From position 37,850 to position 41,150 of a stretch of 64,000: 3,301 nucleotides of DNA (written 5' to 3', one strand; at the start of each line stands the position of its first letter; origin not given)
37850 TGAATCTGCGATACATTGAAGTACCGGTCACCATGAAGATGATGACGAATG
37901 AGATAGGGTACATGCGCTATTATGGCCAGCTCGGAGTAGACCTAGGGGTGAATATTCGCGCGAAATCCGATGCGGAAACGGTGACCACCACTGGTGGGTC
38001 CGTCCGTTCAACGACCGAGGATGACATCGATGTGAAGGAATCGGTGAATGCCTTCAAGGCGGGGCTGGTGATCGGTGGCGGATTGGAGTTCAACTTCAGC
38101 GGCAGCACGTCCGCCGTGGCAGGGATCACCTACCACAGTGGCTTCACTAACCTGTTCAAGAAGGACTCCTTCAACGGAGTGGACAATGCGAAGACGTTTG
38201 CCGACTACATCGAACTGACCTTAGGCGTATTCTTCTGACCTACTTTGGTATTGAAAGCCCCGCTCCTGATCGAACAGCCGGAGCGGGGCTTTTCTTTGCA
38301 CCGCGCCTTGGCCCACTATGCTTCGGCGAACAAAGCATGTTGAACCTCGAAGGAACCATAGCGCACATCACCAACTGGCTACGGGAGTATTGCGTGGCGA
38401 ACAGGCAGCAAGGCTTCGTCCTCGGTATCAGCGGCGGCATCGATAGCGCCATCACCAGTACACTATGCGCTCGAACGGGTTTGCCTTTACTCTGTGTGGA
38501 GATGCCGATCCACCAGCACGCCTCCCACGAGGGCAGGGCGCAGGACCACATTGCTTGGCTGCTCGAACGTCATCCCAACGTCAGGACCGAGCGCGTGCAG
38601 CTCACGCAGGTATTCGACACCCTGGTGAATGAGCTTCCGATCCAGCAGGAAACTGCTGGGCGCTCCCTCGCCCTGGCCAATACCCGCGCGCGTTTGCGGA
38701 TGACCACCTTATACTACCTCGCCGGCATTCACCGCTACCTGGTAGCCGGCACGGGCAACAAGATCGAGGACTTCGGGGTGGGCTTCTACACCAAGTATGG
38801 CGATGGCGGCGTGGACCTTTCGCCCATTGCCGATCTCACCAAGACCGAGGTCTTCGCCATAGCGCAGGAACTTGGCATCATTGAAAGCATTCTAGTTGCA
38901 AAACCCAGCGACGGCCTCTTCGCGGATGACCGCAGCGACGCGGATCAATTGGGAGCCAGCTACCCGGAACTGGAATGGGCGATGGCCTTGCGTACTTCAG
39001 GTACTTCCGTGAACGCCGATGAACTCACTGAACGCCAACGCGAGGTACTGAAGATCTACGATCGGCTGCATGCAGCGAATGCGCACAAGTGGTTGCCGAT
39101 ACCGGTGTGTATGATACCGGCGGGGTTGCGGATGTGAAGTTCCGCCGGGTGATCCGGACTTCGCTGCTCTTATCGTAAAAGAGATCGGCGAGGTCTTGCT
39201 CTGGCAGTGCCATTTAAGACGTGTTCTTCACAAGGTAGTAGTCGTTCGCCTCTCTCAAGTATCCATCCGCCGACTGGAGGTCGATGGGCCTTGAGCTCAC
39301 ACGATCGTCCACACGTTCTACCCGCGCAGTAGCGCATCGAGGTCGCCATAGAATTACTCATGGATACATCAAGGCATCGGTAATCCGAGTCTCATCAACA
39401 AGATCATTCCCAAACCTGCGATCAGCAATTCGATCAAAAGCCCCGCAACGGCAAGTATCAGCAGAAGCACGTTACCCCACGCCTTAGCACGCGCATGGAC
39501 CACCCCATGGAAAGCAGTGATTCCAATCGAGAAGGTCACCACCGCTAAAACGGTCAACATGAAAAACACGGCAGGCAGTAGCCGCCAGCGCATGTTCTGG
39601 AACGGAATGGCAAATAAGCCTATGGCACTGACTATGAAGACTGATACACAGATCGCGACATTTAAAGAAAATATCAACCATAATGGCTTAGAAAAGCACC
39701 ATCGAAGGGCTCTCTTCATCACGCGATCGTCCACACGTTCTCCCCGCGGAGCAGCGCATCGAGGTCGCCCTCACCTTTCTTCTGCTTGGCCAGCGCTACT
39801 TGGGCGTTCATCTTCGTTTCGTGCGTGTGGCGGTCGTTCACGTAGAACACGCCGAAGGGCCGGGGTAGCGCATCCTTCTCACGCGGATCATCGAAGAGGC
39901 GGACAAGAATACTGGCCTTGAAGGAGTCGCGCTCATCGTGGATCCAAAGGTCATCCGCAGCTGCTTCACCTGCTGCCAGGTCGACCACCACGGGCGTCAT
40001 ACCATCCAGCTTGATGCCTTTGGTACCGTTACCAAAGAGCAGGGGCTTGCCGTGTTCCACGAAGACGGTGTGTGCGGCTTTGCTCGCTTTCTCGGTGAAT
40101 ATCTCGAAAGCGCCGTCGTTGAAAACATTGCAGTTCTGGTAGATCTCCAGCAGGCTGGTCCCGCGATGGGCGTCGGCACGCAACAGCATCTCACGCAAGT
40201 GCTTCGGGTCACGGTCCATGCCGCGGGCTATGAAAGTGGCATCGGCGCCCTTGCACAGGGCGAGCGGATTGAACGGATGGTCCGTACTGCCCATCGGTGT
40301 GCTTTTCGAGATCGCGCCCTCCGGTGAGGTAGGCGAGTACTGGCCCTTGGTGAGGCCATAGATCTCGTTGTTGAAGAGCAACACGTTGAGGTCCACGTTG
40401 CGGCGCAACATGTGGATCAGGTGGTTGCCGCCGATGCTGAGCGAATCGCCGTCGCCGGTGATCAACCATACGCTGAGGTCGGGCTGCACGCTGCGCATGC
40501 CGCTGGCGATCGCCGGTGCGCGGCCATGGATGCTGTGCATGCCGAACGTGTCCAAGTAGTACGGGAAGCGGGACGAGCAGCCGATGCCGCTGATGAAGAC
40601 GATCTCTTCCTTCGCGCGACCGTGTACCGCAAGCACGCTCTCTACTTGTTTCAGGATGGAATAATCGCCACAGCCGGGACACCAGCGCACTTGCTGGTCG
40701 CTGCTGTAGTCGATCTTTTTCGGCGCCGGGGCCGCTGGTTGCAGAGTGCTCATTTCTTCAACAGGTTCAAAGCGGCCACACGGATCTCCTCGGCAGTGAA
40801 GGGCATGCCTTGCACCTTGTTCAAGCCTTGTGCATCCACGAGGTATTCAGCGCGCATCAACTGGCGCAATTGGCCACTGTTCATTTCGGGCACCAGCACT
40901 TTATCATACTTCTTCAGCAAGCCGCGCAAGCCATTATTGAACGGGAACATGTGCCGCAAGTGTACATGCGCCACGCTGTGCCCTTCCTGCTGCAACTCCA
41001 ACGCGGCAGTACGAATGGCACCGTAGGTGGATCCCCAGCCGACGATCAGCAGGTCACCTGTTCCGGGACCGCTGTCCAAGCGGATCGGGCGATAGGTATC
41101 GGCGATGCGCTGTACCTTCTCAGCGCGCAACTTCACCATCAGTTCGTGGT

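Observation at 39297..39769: ~370-bp lower-GC insert with a small membrane-protein ORF, flanked by 51-bp direct repeats derived from the korB 3' end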

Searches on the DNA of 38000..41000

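Call 17: search_rna_families(source=window, start=38000, end=41000, threshold=evalue, max_evalue=1)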
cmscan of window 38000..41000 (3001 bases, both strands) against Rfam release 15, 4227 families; matches with E-value up to 1: 0.
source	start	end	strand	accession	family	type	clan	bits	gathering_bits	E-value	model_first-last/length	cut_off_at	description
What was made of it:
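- On Any described protein, RNA or fold family for the insert: Rfam none (call 17).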

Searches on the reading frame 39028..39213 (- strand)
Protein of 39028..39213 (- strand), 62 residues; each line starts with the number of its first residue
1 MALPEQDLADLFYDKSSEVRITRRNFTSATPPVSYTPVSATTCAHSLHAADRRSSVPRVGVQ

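Call 43: search_protein_families(library=ncbifam, proteins=[window:39028-39213:-], max_evalue=10)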
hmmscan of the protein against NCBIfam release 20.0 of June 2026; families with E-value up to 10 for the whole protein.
seq(62 aa): 0 families

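Call 44: search_protein_families(library=pfam, proteins=[window:39028-39213:-], max_evalue=10)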
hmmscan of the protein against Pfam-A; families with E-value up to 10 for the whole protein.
seq(62 aa): 0 families
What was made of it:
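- Tried and rejected: Neither sequence hits any Pfam or NCBIfam model (calls 43, 44).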

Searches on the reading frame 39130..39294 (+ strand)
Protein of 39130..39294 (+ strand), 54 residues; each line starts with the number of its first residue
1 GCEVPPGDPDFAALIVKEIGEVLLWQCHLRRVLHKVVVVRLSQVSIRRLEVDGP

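Call 87: search_protein_families(library=pfam, proteins=[window:39130-39294:+], max_evalue=10)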
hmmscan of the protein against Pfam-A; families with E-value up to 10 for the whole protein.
window:39130-39294:+ (54 aa): 0 families
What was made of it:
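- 39138..39296 (.): 159-nt gap between psi51 and the nadE stop. On the plus strand (about 39130-39237) it may hold a relic of the C-terminal half of the DUF433 antitoxin gene that fills this gap in relatives. Pfam does not recognise it (call 87).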
